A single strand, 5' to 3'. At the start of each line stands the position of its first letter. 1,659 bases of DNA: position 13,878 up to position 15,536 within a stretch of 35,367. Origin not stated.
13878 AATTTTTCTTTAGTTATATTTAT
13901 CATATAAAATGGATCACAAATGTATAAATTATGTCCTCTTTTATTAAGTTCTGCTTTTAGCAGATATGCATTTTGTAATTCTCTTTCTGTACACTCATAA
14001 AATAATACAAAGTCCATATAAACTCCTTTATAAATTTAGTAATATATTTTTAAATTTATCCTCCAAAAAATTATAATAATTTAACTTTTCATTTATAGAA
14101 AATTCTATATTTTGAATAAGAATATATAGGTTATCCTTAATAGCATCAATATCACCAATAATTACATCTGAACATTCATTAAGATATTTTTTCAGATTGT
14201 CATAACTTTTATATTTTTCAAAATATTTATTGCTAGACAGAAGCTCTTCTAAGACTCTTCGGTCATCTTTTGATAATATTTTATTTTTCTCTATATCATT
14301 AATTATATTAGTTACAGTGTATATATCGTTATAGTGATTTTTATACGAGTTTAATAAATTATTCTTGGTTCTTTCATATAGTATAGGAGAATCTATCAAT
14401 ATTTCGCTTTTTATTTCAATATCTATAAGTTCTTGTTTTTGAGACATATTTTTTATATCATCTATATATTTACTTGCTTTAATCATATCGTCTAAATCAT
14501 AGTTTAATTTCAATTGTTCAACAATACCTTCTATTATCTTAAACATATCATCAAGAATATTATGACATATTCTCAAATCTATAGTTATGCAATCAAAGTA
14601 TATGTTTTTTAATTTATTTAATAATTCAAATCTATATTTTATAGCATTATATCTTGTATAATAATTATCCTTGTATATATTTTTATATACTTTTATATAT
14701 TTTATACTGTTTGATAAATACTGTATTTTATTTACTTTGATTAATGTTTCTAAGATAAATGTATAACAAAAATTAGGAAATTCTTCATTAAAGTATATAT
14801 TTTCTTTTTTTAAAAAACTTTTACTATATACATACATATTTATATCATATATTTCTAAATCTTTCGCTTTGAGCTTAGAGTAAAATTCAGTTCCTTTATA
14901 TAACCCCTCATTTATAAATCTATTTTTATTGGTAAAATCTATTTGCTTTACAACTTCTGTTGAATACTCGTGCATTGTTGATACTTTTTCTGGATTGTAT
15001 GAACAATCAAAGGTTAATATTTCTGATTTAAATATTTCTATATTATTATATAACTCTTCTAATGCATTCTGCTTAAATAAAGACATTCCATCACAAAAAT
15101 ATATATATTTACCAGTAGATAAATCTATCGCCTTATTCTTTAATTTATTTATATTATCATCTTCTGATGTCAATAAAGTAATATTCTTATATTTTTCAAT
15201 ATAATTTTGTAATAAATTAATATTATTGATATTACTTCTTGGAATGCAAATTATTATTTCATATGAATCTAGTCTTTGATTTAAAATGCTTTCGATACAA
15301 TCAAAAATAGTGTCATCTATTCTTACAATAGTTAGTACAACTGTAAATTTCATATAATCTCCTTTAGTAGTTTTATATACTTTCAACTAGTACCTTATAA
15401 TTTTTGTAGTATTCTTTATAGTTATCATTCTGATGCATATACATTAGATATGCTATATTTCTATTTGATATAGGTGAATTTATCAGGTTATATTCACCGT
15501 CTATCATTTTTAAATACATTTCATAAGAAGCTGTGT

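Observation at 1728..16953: Two diverged direct copies of a three-gene module bracket fliB and the pse operon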

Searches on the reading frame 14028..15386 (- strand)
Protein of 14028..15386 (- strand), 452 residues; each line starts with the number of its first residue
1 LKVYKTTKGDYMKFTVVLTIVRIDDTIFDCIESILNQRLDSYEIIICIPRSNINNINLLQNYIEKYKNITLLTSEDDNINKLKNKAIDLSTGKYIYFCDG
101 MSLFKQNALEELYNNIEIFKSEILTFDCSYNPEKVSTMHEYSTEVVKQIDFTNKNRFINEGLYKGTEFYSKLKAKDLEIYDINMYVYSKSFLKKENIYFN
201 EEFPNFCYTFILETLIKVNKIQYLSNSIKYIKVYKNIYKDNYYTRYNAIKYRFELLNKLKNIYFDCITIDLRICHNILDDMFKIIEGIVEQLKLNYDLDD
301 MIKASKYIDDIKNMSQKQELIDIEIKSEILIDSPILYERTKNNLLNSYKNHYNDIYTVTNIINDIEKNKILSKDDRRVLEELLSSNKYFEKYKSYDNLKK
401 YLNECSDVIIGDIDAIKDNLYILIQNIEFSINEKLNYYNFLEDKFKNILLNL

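Call 4: search_protein_families(library=pfam, proteins=[window:14028-15386:-], max_evalue=0.01)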
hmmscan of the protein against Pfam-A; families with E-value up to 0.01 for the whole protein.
window:14028-15386:- (452 aa): 1 family
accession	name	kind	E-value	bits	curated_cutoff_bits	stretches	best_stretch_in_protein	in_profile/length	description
PF00535.33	Glycos_transf_2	-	1.7e-09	38.3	23.3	1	25-139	11-126/168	Glycosyl transferase family 2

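Call 8: search_protein_families(library=ncbifam, proteins=[window:14028-15386:-], max_evalue=0.01)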
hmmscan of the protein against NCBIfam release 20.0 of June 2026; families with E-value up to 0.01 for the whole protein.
window:14028-15386:- (452 aa): 4 families
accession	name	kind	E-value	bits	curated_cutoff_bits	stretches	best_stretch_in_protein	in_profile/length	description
NF007482.0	PRK10073.1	equivalog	5.2e-12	45.4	423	1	12-289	6-279/334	glycosyltransferase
NF053739.1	GlytfEpsEBac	equivalog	1.4e-08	34.1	450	1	13-112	2-103/265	glycosyltransferase EpsE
NF041394.1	GtaseAglG_Halo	equivalog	0.00073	18.9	440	1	13-115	2-106/304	glucosyl-dolichyl phosphate glucuronosyltransferase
TIGR03937.1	PgaC_IcaA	equivalog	0.0027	16.7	422.3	1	7-115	40-149/407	poly-beta-1,6-N-acetyl-D-glucosamine synthase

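Call 19: search_solved_structures(query=window:14028-15386:-, max_evalue=1)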
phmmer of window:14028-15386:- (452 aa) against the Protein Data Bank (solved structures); distinct sequences matched with E-value up to 1: 13.
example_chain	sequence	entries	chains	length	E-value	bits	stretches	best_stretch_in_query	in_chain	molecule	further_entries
3bcv_A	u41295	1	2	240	1.1e-08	38.1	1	13-143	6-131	Putative glycosyltransferase protein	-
5hea_A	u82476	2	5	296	5e-05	26.1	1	15-138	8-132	Putative glycosyltransferase (GalT1)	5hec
6h1j_A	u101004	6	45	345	8.3e-05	25.3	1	8-124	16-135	Probable ss-1,3-N-acetylglucosaminyltransferase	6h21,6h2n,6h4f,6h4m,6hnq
9omh_A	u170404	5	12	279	0.00011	25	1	12-115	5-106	Glycosyltransferase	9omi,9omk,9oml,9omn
9omm_A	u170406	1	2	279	0.00011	25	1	12-115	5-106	Glycosyltransferase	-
9omj_A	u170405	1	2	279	0.00011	24.9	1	12-115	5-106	Glycosyltransferase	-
2z87_A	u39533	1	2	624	0.00016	24.4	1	25-113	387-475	Chondroitin synthase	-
2z86_A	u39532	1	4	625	0.00016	24.3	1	25-113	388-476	Chondroitin synthase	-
1h7l_A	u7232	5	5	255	0.024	17.2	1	13-127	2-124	SPORE COAT POLYSACCHARIDE BIOSYNTHESIS PROTEIN SPSA | PROTEIN (SPORE COAT POLYSACCHARIDE BIOSYNTHESIS PROTEIN SPSA)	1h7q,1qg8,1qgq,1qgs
2mv8_A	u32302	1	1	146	0.05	16.2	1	236-294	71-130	Major prion protein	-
5zlq_A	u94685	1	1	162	0.24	13.9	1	111-181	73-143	UPF0587 protein C1orf123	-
5zrt_A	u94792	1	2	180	0.3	13.6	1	111-181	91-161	UPF0587 protein C1orf123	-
2j9w_A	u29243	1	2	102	0.87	12.1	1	264-337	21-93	VPS28-PROV PROTEIN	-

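Call 60: search_solved_structures(query=window:14028-15353:-, max_evalue=0.001, show_alignments=3)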
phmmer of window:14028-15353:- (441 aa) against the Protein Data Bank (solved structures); distinct sequences matched with E-value up to 0.001: 7.
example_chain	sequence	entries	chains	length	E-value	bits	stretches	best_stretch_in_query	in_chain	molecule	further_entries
3bcv_A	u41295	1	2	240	1.3e-08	37.9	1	2-132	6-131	Putative glycosyltransferase protein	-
5hea_A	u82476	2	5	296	6.3e-05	25.7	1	4-127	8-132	Putative glycosyltransferase (GalT1)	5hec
2z87_A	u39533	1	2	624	0.00019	24.2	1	15-102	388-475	Chondroitin synthase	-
2z86_A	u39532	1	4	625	0.00019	24.1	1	15-102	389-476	Chondroitin synthase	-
9omh_A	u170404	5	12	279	0.0002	24.1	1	3-104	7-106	Glycosyltransferase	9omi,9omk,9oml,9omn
9omm_A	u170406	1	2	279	0.0002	24.1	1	3-104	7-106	Glycosyltransferase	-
9omj_A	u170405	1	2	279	0.0002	24.1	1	3-104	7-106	Glycosyltransferase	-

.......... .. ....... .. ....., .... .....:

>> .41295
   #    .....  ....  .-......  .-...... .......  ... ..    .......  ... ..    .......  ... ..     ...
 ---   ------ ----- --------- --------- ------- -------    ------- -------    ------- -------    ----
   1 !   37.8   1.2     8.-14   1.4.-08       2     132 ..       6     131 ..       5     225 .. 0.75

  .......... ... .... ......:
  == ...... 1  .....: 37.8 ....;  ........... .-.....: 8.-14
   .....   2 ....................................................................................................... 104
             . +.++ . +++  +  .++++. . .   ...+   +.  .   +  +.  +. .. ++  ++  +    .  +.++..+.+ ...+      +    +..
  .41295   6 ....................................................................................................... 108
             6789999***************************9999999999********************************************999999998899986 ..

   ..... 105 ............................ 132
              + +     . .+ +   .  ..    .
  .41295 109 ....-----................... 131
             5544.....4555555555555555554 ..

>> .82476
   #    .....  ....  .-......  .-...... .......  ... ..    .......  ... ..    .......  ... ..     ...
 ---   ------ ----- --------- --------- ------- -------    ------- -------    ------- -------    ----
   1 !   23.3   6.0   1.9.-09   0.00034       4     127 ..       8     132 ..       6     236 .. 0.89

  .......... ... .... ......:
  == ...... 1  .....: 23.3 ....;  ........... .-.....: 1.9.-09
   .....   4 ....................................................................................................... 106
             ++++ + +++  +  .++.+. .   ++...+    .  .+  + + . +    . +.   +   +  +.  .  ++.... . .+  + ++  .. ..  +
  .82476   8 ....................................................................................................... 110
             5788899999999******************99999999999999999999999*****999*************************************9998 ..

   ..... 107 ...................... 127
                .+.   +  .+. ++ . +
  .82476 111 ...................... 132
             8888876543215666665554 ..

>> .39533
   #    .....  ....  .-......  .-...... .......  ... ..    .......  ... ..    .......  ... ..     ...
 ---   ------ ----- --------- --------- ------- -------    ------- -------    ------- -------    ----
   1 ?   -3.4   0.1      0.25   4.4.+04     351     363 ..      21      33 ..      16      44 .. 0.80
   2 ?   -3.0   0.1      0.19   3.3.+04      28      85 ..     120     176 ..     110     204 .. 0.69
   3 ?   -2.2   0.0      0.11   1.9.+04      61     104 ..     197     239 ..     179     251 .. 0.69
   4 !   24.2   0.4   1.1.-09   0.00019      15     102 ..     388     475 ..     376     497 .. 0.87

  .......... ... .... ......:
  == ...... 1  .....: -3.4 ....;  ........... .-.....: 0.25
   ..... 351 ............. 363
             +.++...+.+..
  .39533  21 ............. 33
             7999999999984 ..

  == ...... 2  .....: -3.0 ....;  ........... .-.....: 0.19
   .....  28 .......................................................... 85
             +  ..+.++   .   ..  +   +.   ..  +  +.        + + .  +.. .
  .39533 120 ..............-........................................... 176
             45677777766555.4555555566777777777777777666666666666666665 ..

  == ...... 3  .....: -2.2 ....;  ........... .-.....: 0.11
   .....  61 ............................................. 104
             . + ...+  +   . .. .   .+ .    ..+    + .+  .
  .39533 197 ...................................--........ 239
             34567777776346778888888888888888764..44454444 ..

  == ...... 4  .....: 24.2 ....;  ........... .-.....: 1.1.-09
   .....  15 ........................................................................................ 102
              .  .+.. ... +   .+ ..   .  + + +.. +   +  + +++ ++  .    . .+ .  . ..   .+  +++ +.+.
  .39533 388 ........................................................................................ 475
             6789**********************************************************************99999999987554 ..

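Call 88: find_homologous_proteins(query=window:14028-15353:-, max_evalue=0.00001)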
Query window:14028-15353:- (441 aa): 10 proteins with E <= 0.00001 among 8000 candidates.
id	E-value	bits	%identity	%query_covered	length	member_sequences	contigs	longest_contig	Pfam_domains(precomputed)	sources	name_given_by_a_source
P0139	3.5e-275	931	100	100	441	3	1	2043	PF00535.33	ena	-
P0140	4.6e-247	838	90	100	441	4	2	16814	PF00535.33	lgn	-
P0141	2.8e-46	177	33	99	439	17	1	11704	-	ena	-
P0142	7.0e-45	172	33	99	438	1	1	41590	PF00535.33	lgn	-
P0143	1.2e-44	171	33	99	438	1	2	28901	-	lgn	-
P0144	7.1e-34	136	31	100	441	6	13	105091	-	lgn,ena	-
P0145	4.8e-11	61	27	23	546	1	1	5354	PF10111.15,PF13506.14,PF13641.13,PF00535.33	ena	-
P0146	2.8e-8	52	31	26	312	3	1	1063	PF10111.15,PF13641.13,PF00535.33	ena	-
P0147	2.2e-7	49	27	53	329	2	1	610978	PF10111.15,PF13641.13,PF00535.33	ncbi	-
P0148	5.1e-6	44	31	26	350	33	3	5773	PF10111.15,PF13641.13,PF00535.33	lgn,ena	-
